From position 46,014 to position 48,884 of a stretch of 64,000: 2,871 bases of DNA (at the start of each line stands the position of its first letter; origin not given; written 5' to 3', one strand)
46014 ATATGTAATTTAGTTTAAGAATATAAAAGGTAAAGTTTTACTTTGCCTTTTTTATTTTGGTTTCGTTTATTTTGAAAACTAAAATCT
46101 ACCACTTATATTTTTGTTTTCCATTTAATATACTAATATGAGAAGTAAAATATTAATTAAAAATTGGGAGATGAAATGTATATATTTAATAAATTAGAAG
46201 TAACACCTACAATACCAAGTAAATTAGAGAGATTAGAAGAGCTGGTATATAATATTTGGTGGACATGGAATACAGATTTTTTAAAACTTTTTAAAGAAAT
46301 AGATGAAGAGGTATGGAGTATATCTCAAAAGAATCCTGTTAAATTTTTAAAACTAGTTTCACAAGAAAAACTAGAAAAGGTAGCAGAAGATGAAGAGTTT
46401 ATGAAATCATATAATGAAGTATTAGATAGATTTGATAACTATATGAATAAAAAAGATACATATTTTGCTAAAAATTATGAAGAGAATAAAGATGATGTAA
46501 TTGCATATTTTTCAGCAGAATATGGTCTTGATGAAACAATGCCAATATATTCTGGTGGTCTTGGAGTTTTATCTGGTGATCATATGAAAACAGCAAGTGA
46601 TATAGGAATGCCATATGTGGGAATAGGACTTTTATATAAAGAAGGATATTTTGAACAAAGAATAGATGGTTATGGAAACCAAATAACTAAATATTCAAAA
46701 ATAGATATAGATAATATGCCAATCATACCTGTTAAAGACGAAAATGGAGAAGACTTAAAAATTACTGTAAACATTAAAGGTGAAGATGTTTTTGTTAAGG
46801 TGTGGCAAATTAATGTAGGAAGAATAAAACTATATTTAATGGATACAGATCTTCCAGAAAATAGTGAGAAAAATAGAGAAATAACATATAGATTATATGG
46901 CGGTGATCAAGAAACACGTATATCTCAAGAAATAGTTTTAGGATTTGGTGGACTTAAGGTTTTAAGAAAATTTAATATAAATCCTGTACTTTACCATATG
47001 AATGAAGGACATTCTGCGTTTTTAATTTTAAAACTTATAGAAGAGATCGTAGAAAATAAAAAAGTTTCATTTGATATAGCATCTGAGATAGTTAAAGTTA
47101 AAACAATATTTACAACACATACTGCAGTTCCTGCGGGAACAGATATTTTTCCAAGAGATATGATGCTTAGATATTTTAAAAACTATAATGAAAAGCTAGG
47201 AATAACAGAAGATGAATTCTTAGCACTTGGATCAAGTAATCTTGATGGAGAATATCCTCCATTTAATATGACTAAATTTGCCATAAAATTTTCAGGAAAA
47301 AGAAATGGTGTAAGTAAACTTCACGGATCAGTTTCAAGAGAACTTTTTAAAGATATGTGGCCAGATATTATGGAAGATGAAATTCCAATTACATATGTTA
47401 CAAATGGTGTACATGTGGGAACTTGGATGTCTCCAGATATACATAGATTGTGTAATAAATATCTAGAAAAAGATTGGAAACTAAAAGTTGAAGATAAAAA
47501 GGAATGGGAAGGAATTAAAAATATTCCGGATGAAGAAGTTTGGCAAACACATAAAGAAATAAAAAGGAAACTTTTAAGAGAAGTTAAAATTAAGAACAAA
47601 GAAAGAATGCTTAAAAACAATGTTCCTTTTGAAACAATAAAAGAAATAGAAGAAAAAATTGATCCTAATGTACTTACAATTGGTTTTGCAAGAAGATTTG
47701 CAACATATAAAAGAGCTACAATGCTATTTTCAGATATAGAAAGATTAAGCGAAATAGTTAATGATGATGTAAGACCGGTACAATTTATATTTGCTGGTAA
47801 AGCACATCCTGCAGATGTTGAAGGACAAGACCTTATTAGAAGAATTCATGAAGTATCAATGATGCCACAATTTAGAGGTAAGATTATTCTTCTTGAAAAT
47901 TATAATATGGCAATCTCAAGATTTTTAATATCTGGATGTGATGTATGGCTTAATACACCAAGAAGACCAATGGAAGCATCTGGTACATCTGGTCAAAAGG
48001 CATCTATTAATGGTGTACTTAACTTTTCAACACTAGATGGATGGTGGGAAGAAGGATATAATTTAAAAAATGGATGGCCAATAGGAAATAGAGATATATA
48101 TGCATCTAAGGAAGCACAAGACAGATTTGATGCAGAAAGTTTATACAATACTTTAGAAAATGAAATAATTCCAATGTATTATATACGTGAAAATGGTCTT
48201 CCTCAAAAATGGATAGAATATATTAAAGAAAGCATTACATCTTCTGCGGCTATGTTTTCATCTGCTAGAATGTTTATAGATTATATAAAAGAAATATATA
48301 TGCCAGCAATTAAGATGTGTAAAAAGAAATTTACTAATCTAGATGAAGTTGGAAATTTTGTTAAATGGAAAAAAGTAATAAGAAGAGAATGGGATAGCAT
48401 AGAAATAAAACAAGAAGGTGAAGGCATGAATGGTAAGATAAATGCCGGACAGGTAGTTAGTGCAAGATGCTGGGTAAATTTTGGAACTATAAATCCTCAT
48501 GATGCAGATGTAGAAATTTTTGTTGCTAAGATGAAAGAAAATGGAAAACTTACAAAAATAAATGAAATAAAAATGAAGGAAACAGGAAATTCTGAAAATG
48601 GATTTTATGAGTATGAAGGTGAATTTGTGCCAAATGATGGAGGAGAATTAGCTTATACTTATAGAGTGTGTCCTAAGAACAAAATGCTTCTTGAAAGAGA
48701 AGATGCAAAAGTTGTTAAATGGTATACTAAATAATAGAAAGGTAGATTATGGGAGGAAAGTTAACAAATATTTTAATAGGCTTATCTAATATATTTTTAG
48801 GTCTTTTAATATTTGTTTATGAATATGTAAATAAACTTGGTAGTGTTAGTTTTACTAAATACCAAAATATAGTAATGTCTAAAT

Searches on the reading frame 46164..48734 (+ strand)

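Call 82: search_protein_families(library=pfam, proteins=[window:46164-48734:+], max_evalue=0.00001)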
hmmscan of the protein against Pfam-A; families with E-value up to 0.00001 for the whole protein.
window:46164-48734:+ (856 aa): 2 families
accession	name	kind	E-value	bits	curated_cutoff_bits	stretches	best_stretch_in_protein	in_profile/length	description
PF11897.13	DUF3417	-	3.4e-37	127.7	25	1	17-125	1-108/109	Protein of unknown function (DUF3417)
PF00343.26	Phosphorylase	-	1.3e-32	113.4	27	1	275-626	218-579/713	Carbohydrate phosphorylase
